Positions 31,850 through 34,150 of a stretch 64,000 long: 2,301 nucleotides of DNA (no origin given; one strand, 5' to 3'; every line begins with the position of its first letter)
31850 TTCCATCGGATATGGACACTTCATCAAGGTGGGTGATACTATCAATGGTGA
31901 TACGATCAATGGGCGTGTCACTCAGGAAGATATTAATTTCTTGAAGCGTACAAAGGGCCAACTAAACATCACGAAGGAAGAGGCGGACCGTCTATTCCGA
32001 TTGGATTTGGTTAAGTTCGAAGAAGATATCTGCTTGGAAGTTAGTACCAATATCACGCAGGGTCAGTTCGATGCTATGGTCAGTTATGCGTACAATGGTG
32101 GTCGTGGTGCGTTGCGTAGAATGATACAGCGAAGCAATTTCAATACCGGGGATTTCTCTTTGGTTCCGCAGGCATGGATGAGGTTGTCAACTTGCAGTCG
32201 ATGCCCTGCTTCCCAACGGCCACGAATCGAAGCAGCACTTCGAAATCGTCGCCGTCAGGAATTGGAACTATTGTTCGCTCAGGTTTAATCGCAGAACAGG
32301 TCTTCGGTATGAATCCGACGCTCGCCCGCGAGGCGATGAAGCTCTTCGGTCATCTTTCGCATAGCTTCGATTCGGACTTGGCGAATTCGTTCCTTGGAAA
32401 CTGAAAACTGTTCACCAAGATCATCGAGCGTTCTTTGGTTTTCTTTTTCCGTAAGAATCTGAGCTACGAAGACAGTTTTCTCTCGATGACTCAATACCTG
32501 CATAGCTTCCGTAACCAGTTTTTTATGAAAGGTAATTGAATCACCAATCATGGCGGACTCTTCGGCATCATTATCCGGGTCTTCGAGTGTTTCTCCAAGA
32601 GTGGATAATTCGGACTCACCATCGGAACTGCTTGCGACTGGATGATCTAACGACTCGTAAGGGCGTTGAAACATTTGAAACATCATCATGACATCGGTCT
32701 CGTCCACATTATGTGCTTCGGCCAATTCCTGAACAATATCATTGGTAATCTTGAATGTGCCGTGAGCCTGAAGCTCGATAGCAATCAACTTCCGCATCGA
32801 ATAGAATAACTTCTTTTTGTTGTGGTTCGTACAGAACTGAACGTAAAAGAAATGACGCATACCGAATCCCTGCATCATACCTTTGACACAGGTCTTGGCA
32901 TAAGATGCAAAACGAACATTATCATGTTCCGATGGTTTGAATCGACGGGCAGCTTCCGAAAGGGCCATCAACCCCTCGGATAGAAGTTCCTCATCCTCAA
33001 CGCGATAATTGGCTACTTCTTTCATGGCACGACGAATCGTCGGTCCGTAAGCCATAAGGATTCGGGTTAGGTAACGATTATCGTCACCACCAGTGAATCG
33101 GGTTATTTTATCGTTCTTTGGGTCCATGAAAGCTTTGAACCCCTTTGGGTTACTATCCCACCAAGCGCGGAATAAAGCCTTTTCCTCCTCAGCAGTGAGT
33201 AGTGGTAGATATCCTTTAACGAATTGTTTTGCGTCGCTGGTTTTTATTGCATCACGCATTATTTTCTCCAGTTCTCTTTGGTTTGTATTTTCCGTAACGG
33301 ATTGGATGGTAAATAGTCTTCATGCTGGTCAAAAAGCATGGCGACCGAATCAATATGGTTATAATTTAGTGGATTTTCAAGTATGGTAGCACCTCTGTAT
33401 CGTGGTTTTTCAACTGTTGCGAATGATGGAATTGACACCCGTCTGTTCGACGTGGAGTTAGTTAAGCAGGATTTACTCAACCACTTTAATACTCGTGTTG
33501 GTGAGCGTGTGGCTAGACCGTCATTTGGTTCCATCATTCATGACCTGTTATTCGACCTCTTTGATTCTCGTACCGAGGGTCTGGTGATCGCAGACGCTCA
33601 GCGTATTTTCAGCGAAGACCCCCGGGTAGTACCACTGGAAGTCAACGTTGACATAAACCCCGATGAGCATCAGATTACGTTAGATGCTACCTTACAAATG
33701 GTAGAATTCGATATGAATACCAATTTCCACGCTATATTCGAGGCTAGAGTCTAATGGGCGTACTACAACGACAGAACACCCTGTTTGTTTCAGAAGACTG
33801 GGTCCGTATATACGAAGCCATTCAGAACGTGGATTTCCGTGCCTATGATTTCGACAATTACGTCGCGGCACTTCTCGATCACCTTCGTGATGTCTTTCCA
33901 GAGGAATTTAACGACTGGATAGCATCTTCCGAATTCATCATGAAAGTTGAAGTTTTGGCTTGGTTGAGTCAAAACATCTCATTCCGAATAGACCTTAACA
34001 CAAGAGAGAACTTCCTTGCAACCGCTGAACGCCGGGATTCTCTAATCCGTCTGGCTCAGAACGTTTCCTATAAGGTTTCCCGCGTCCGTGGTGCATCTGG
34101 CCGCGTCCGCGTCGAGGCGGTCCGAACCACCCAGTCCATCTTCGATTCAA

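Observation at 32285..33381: Phage RpoH-like sigma with a matching promoter class: possible sigma70 to RpoH to gp55 cascade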

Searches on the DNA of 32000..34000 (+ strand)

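Call 6: search_dna_similar(query=window:32000-34000:+, collection=phages, mode=near, max_rows=20)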
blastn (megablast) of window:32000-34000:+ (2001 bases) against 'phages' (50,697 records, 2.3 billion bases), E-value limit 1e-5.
No match.

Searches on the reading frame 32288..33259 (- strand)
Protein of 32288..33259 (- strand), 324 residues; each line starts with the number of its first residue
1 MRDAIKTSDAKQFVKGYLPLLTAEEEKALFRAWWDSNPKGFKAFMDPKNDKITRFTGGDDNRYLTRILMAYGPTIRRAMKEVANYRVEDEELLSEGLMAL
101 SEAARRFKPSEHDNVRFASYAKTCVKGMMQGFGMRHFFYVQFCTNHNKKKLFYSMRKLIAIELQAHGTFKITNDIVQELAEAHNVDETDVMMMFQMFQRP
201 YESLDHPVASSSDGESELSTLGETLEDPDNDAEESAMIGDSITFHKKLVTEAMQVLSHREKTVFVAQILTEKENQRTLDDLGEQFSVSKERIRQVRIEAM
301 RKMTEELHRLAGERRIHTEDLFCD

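Call 3: search_protein_families(library=pfam, proteins=[window:32288-33259:-], max_evalue=0.1)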
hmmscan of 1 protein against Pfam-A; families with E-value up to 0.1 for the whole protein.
window:32288-33259:- (324 aa): 4 families
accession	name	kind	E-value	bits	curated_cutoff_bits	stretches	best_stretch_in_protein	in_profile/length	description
PF04545.22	Sigma70_r4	-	1.5e-07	31.3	24.1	1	252-303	1-48/50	Sigma-70, region 4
PF04542.20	Sigma70_r2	-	9.4e-06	25.8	24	1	69-129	3-61/71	Sigma-70 region 2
PF04539.22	Sigma70_r3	-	0.024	15.2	25.3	1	177-234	24-76/78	Sigma-70 region 3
PF11777.13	DUF3316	-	0.052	14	24.4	0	117-174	65-122/145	Protein of unknown function (DUF3316)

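Call 4: search_protein_families(library=ncbifam, proteins=[window:32288-33259:-], max_evalue=0.1)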
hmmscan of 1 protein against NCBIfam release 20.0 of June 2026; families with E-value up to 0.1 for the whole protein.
window:32288-33259:- (324 aa): 36 families (the best 25 are shown)
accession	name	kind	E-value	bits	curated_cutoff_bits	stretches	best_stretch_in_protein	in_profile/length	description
NF005143.0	PRK06596.1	subfamily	7.6e-36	124.1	241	1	80-308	66-282/285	RNA polymerase factor sigma-32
TIGR02392.1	rpoH_proteo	equivalog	3.2e-35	122.1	323.1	1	81-307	54-268/270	RNA polymerase sigma factor RpoH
NF005693.0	PRK07500.1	equivalog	1e-34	120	315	1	53-309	31-279/289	RNA polymerase factor sigma-32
NF005920.0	PRK07921.1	subfamily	7.7e-16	58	464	1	175-305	195-316/328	RNA polymerase sigma factor SigB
TIGR02997.1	Sig70-cyanoRpoD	subfamily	6.2e-14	52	384.5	1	92-303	104-297/298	RNA polymerase sigma factor, RpoD/SigA family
TIGR02393.1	RpoD_Cterm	equivalog_domain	6.9e-14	52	354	1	175-306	105-227/238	RNA polymerase sigma factor RpoD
NF004935.0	PRK06288.1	equivalog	2.9e-13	50.1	343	1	59-309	30-264/270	RNA polymerase sigma factor WhiG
TIGR02394.1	rpoS_proteo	equivalog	7.2e-13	48.7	378.7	1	90-309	74-276/285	RNA polymerase sigma factor RpoS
TIGR02479.1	FliA_WhiG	subfamily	1.1e-12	48.2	189.6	1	72-307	6-223/224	FliA/WhiG family RNA polymerase sigma factor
NF006666.0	PRK09210.1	equivalog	2.5e-12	46.8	572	1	176-304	238-357/370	RNA polymerase sigma factor RpoD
NF004207.0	PRK05657.1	equivalog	5.1e-12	45.8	394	1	89-309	116-319/329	RNA polymerase sigma factor RpoS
NF004562.0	PRK05901.1-4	equivalog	2.6e-11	42.7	779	1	201-305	440-542/571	RNA polymerase sigma factor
NF004208.0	PRK05658.1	equivalog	3.6e-11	42.8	555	1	177-303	499-616/631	RNA polymerase sigma factor RpoD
TIGR02937.1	sigma70-ECF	superfamily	7.2e-11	42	42.9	1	66-307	5-165/165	sigma-70 family RNA polymerase sigma factor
NF005809.0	PRK07670.1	equivalog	3.7e-10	39.7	326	1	86-309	50-252/255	FliA/WhiG family RNA polymerase sigma factor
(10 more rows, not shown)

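Call 5: search_protein_families(library=phrogs, proteins=[window:32288-33259:-], max_evalue=0.1)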
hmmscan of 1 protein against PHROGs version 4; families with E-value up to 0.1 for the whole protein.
window:32288-33259:- (324 aa): 4 families
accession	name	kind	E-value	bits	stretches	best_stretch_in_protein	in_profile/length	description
phrog_351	-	transcription regulation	7.4e-28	98.6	1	52-309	494-728/928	RNA polymerase sigma factor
phrog_8834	-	unknown function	0.0081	17.2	1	248-309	38-100/108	-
phrog_1190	-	transcription regulation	0.02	15.6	1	245-308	101-160/167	RNA polymerase sigma factor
phrog_26238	-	unknown function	0.061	13.7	1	208-268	138-197/303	-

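Call 7: search_dna_similar(query=window:32288-33259:-, collection=phages, mode=protein, max_rows=40)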
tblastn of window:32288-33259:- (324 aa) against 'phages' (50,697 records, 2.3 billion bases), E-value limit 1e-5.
Records with a match: 8; places in all: 8; records where one place covers at least 80% of the query: 5.
Best place of each record, by identity: <60% 8.
By first word of the organism name: Bacteriophage 5; Acinetobacter 2; Salicola 1.
By host as written in the record: - 7; Salicola sp. PV4 1.
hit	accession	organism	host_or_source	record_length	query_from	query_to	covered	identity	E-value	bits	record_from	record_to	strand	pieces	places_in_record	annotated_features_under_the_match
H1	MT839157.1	Bacteriophage sp.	human fecal samples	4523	11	303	90%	24.6%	4e-8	61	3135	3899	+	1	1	record has no annotation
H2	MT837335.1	Bacteriophage sp.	human fecal samples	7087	16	303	89%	23.8%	7e-7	57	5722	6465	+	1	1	record has no annotation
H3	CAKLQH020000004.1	Acinetobacter phage MD-2021a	not known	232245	18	303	88%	23.9%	3e-8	61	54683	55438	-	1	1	rpoH: component of RNA polymerase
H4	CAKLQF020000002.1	Acinetobacter phage MD-2021a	not known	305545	18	303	88%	23.9%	3e-8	61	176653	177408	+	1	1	rpoH: component of RNA polymerase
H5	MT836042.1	Bacteriophage sp.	human fecal samples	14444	19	308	90%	22.9%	3e-10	67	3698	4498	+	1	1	record has no annotation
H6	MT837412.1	Bacteriophage sp.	human fecal samples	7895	91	303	66%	25.1%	1e-7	59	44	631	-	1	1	record has no annotation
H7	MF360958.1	Salicola phage SCTP-2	Salicola sp. PV4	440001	83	307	69%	23.2%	2e-6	56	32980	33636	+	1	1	39: RNAP sigma-32 factor-like protein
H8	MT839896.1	Bacteriophage sp.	human fecal samples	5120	91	303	66%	23.7%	7e-7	57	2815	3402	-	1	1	record has no annotation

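Call 12: find_homologous_proteins(query=window:32288-33259:-)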
Query window:32288-33259:- (324 aa): 47 proteins with E <= 0.001 among 1484 candidates. Only proteins of 178 to 567 residues were searched: fused or split forms outside these lengths cannot appear, so this answer is no evidence that the protein stands alone or is whole; find_related_loci, which searches DNA, has no such limit.
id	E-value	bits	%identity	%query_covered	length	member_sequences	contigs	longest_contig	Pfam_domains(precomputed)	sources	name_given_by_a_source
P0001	1.2e-213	726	100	100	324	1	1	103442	PF04545.23,PF04542.21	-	-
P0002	1.7e-144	499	69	100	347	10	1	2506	PF04545.23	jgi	jgi:RNA polymerase sigma-32 factor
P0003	3.1e-143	495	67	100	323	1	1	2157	PF04545.23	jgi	jgi:RNA polymerase sigma-32 factor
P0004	5.2e-143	494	69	100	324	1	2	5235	PF04545.23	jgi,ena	-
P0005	9.9e-143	493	68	100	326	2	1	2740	PF04545.23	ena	-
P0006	1.2e-142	493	68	100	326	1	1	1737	PF04545.23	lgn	-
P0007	1.4e-142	493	68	100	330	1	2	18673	PF04545.23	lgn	-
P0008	1.6e-142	493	67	100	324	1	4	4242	PF04545.23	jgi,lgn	jgi:RNA polymerase sigma-32 factor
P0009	2.8e-142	492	68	100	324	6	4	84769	PF04545.23,PF04542.21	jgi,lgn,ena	-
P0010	3.6e-142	491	68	100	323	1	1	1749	PF04545.23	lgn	-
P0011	6.0e-142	491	67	99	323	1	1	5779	PF04545.23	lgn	-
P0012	1.4e-141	490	67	100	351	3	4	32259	-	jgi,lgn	jgi:RNA polymerase sigma-32 factor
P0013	1.5e-141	489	67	100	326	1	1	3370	PF04545.23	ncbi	-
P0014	1.1e-140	486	68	100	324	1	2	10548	PF04545.23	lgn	-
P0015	3.1e-140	485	66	100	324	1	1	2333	PF04545.23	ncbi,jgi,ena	-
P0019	1.5e-125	437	58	100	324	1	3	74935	PF04545.23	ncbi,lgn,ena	-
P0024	9.9e-113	395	56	100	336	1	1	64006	PF04545.23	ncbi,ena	-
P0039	7.4e-20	90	30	92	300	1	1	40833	PF04545.23,PF00140.26,PF04542.21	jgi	jgi:RNA polymerase sigma-32 factor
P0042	1.8e-19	89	30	93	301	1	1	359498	PF04545.23,PF00140.26,PF04542.21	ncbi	-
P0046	1.2e-11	63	28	66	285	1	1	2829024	PF04545.23,PF04542.21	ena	-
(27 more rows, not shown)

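Call 21: find_related_loci(query=A1, collection=viral_contigs, flank=10000)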
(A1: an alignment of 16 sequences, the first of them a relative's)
Query A1 (324 aa) in viral_contigs; peptide patterns used: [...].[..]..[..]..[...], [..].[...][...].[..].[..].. (x = any residue, [..] = any of these).
593 stretches matched a pattern (row limit reached: there are more); 84 encode a relative of the query (tblastn E <= 1e-3); the best 80 are kept; 80 distinct loci.
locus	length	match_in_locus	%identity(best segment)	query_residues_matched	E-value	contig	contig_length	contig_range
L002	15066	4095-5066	68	1-324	2e-152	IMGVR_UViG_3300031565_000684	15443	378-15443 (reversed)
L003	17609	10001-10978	68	1-324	1e-150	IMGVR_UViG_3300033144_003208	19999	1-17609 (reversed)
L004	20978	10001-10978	68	1-324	1e-150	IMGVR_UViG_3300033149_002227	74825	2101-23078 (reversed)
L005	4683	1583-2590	55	1-322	5e-122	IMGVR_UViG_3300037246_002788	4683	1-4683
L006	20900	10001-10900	45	1-323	4e-83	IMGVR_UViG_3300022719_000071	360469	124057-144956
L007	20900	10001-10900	44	1-323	2e-82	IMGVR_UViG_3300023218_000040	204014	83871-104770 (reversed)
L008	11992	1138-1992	38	13-322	1e-64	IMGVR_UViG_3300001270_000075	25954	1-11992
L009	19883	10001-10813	35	20-311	5e-47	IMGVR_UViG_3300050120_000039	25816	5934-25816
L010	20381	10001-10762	31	61-318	1e-39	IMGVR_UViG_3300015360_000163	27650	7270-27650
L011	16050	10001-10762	28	18-303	2e-20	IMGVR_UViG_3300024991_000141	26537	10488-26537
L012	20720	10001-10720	25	60-308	2e-17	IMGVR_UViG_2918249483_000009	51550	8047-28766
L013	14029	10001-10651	30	91-316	7e-13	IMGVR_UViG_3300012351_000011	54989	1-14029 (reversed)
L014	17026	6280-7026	26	16-303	1e-12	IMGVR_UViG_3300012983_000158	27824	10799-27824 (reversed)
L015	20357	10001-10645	24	87-313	9e-11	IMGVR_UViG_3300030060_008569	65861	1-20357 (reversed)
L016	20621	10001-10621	29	80-303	5e-10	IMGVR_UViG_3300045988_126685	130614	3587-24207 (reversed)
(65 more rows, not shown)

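Call 26: search_solved_structures(query=P0001, max_evalue=0.001, show_alignments=2)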
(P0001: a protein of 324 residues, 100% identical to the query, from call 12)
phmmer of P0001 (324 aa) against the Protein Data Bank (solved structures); distinct sequences matched with E-value up to 0.001: 53.
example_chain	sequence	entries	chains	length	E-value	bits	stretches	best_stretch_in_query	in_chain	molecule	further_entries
8hkc_E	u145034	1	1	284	2.6e-16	63.4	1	76-304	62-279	RNA polymerase sigma factor RpoH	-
7l7b_F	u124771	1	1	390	9.2e-09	38.6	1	176-304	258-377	RNA polymerase sigma factor SigA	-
6kj6_F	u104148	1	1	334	3.4e-08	36.7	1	89-308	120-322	RNA polymerase sigma factor RpoS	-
5ipl_F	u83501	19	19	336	3.5e-08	36.7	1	89-308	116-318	RNA polymerase sigma factor RpoS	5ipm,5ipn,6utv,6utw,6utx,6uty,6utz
6omf_F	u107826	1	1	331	3.7e-08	36.6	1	89-308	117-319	RNA polymerase sigma factor RpoS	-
6uu8_FFF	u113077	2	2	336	8.3e-08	35.5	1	90-308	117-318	RNA polymerase sigma factor RpoS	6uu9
8x6f_E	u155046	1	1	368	3.2e-07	33.5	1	92-304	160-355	RNA polymerase sigma factor SigA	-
7ckq_F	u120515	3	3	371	3.8e-07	33.3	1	92-304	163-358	RNA polymerase sigma factor SigA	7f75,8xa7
7pp4_f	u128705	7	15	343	4.2e-07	33.2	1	149-304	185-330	RNA polymerase sigma factor SigB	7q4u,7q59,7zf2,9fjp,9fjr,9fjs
6wmr_Z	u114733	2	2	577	4.4e-07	33.1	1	204-304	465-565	RNA polymerase sigma factor RpoD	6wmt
9gdo_F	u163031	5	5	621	9.5e-07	32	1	173-304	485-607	RNA polymerase sigma factor RpoD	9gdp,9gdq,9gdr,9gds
7vf9_F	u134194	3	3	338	1.2e-06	31.7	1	79-309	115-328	RNA polymerase sigma factor RpoS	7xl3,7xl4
7f0r_F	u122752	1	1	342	1.2e-06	31.6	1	66-309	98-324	RNA polymerase sigma factor RpoS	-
8h3v_G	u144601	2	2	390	3.7e-06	30.1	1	190-304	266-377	RNA polymerase sigma factor SigA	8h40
7ye1_F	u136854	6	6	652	3.9e-06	30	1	189-304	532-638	RNA polymerase sigma factor RpoD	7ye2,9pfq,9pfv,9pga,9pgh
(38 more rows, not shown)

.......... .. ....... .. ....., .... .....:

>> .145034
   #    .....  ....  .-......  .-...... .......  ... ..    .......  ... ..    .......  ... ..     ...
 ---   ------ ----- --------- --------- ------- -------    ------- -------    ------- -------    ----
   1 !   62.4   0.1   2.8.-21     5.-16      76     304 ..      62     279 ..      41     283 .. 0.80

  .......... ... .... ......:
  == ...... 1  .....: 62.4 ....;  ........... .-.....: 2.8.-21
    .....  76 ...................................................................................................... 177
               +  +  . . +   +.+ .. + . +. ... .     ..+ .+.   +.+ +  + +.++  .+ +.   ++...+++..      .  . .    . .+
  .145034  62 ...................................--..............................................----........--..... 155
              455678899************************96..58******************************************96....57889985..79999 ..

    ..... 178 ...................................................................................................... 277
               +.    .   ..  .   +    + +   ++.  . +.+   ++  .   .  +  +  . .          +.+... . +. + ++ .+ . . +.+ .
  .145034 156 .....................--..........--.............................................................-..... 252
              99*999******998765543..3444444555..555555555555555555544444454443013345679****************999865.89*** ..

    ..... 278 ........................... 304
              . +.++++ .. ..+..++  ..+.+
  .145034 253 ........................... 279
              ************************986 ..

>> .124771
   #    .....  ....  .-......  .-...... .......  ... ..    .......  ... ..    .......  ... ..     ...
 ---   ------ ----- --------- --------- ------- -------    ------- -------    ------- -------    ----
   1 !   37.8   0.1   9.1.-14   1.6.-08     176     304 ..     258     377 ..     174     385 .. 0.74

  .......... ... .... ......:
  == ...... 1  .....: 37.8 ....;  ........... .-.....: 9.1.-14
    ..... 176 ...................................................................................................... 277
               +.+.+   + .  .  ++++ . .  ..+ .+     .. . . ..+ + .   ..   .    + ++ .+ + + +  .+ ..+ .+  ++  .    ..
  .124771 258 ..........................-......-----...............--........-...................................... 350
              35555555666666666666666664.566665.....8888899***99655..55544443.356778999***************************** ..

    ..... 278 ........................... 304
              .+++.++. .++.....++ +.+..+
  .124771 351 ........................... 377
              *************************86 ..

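Call 52: list_cluster_members(proteins=[P0042, P0039, P0046, P0019, P0024, P0013])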
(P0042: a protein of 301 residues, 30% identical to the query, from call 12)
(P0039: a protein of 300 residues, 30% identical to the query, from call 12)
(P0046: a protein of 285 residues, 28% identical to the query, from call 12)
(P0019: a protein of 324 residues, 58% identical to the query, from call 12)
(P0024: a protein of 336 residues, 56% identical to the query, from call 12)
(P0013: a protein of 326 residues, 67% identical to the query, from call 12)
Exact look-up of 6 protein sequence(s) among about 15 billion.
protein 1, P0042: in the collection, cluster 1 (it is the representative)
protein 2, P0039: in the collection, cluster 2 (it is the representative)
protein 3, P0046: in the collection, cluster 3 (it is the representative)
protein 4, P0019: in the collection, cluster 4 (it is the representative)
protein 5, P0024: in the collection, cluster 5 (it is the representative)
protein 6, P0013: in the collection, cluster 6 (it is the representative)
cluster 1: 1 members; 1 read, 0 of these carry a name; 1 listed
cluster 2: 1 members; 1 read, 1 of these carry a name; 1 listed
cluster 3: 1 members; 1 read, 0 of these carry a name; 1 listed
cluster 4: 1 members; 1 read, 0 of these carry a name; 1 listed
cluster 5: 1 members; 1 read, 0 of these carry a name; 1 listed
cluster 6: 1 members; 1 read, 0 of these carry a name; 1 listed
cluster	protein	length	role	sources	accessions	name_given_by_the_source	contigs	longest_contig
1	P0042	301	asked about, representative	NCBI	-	-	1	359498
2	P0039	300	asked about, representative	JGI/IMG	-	RNA polymerase sigma-32 factor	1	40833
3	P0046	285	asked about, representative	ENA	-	-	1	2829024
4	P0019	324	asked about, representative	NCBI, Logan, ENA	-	-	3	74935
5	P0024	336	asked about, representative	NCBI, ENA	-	-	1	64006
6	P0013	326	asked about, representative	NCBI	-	-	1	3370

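Call 58: find_related_loci(query=A1, collection=genome_contigs, flank=1000)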
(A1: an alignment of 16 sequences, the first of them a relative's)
Query A1 (324 aa) in genome_contigs; peptide patterns used: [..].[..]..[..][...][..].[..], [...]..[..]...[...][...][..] (x = any residue, [..] = any of these).
600 stretches matched a pattern (row limit reached: there are more); 584 encode a relative of the query (tblastn E <= 1e-3); the best 80 are kept; 80 distinct loci.
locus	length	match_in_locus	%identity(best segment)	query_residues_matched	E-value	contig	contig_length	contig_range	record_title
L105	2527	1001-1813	29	19-321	5e-31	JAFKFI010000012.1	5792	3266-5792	MAG: Alphaproteobacteria bacterium isolate SCN18_30_10_14_R2_B_67_12_A SCN18_30_10_14_R2_B_scaffold_11097, whole genome 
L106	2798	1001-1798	30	19-316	7e-31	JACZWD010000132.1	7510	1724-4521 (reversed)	MAG: Proteobacteria bacterium isolate B1T1B11 B1T1B11_NODE2003, whole genome shotgun sequence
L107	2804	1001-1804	28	19-318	7e-31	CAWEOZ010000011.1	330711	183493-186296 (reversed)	MAG: uncultured proteobacterium isolate MFD04463.bin.2.144 genome assembly, contig: contig_25750, whole genome shotgun s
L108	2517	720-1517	29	19-316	8e-31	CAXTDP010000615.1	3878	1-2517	MAG TPA_asm: uncultured Acetobacteraceae bacterium isolate public_ERR4179390_metawrap_bin.16 genome assembly, contig: pu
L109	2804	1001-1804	28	19-318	6e-31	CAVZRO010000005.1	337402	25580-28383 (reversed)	MAG: uncultured proteobacterium isolate MFD05705.bin.1.193 genome assembly, contig: contig_17757, whole genome shotgun s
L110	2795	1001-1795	29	19-315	3e-30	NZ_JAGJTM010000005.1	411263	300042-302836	Bombella apis strain MRM1 scf7180000005251, whole genome shotgun sequence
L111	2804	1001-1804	28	19-318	2e-30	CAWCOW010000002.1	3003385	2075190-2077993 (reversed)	MAG: uncultured Alphaproteobacteria bacterium isolate MFD09495.bin.1.14 genome assembly, contig: contig_666, whole genom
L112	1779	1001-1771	29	19-307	1e-29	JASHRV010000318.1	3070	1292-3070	MAG: Acetobacteraceae bacterium isolate JOPF110 JOPF_AWAY_contig_1095647, whole genome shotgun sequence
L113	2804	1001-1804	28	19-318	5e-30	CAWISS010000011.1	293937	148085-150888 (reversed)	MAG: uncultured Alphaproteobacteria bacterium isolate MFD09603.bin.2.47 genome assembly, contig: contig_45631, whole gen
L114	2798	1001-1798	29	19-316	2e-29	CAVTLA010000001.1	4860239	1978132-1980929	MAG: uncultured Alphaproteobacteria bacterium isolate MFD06714.bin.1.37 genome assembly, contig: contig_15751, whole gen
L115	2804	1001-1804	28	19-318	2e-29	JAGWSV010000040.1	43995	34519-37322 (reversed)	MAG: Rhodospirillales bacterium isolate REEB358 k141_371735, whole genome shotgun sequence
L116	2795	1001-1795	28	19-315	2e-29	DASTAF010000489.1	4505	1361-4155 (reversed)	MAG TPA_asm: Acetobacteraceae bacterium isolate SMAG_U729 k141_749875, whole genome shotgun sequence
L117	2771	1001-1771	29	19-307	6e-29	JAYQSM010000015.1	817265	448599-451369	MAG: Rhodospirillaceae bacterium isolate SD3109_NP_metabta_bins_sspec.tsv.257 contig_8084_pilon, whole genome shotgun se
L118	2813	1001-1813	28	12-315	1e-28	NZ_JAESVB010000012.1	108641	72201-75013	Acidisoma silvae strain HW T2.11 contig00012, whole genome shotgun sequence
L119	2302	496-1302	28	19-319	1e-28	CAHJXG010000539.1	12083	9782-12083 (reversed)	Rhodospirillales bacterium isolate Lichen_MAGs_peltigera2 genome assembly, contig: NODE_1098334_length_12083_cov_8.09645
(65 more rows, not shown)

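Call 87: predict_structure(alignment_id=A1)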
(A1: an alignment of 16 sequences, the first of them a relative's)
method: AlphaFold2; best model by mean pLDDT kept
length: 324 residues; sequences in the alignment: 16
mean_pLDDT: 73.0   pTM: 0.43
mean pLDDT of the five models: 73.0, 72.3, 71.6, 71.4, 70.3
residues with pLDDT >= 90: 11; 70-90: 217; 50-70: 45; < 50: 51
segments of 3 or more residues with pLDDT < 50: 1-5, 139-141, 200-239
pLDDT, mean of each block of 10 residues (from residue 1): 48 58 86 89 84 81 85 81 68 82 85 79 84 59 68 79 75 88 87 71 42 34 31 38 75 87 86 83 88 89 87 69 48
secondary structure, 60 per line:
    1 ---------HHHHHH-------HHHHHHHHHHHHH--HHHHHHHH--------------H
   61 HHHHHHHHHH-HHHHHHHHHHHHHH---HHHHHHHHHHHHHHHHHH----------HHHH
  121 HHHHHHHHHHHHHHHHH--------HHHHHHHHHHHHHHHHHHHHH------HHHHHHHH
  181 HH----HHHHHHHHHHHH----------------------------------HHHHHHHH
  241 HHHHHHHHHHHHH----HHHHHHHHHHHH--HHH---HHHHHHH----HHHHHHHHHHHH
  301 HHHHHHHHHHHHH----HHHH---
elements in order: H10-15 H23-35 H38-45 H60-70 H72-85 H89-106 H117-137 H146-166 H173-182 H187-198 H233-253 H258-269 H278-284 H289-313 H318-321

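Call 90: fold_search(model_id=the predicted structure, library=pdb)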
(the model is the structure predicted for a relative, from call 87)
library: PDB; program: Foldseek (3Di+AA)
matches with E <= 10: 500; with E <= 0.001: 142
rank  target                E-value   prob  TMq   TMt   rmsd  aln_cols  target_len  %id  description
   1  8hkc_E                3.0e-10  1.00  0.42  0.51  16.9       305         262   22  Cryo-EM structure of E. coli RNAP sigma32 complex (released 2023-05-31)
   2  5ipl_F                1.8e-07  1.00  0.39  0.44  19.5       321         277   22  SigmaS-transcription initiation complex with 4-nt nascent RNA (released 2016-03-30)
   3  9a58_A                2.3e-07  1.00  0.36  0.33  19.4       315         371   20  Integrative model of SIGA-RPOC by crosslinking MS and deep learning (released 2024-09-18)
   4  8dy9_F                2.6e-07  1.00  0.38  0.40  19.0       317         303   19  Streptomyces venezuelae RNAP unconstrained open promoter complex with WhiA and WhiB transcription factors (released 2023-03-01)
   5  6ccv_F                3.7e-07  1.00  0.40  0.42  18.7       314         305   20  Crystal structure of a Mycobacterium smegmatis RNA polymerase transcription initiation complex with inhibitor Rifampic (released 2018-08-15)
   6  9a7s_A                3.7e-07  1.00  0.26  0.32  21.4       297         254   20  Integrative model of RPSD-RPOB by crosslinking MS and deep learning (released 2024-09-18)
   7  8k60_F                3.8e-07  1.00  0.38  0.39  19.0       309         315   22  Cryo-EM structure of Streptomyces coelicolor transcription initiation complex with the global transcription factor Afs (released 2024-07-31)
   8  6omf_F                4.6e-07  1.00  0.39  0.44  19.4       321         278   21  CryoEM structure of SigmaS-transcription initiation complex with activator Crl (released 2019-08-28)
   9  6uu7_FFF              4.6e-07  1.00  0.35  0.41  17.8       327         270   21  E. coli sigma-S transcription initiation complex with a 6-nt RNA and an NTP ("Old" crystal soaked with UTP, CTP, ddG (released 2020-08-26)
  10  7kin_F                4.6e-07  1.00  0.39  0.40  18.8       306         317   22  Mycobacterium tuberculosis WT RNAP transcription open promoter complex with WhiB7 promoter (released 2021-04-21)
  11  6cce_F                5.3e-07  1.00  0.39  0.41  18.6       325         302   20  Crystal structure of a Mycobacterium smegmatis RNA polymerase transcription initiation complex with inhibitor Kanglemy (released 2018-08-15)
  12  6dcf_F                5.3e-07  1.00  0.34  0.37  18.8       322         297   22  Crystal structure of a Mycobacterium smegmatis transcription initiation complex with Rifampicin-resistant RNA polymera (released 2018-09-05)
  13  9e85_F                5.3e-07  1.00  0.36  0.37  18.4       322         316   20  De Novo Mycobacterium tuberculosis transcription initiation promoter complex with 6-mer RNA and closed Beta' clamp (RN (released 2025-10-01)
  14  6vvv_F                7.0e-07  1.00  0.35  0.37  19.9       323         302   19  Crystal structure of a Mycobacterium smegmatis transcription initiation complex with Rifampicin-resistant RNA polymera (released 2020-10-21)
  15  5vi8_F                7.7e-07  1.00  0.36  0.37  19.0       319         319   19  Structure of a mycobacterium smegmatis transcription initiation complex with an upstream-fork promoter fragment (released 2017-04-26)
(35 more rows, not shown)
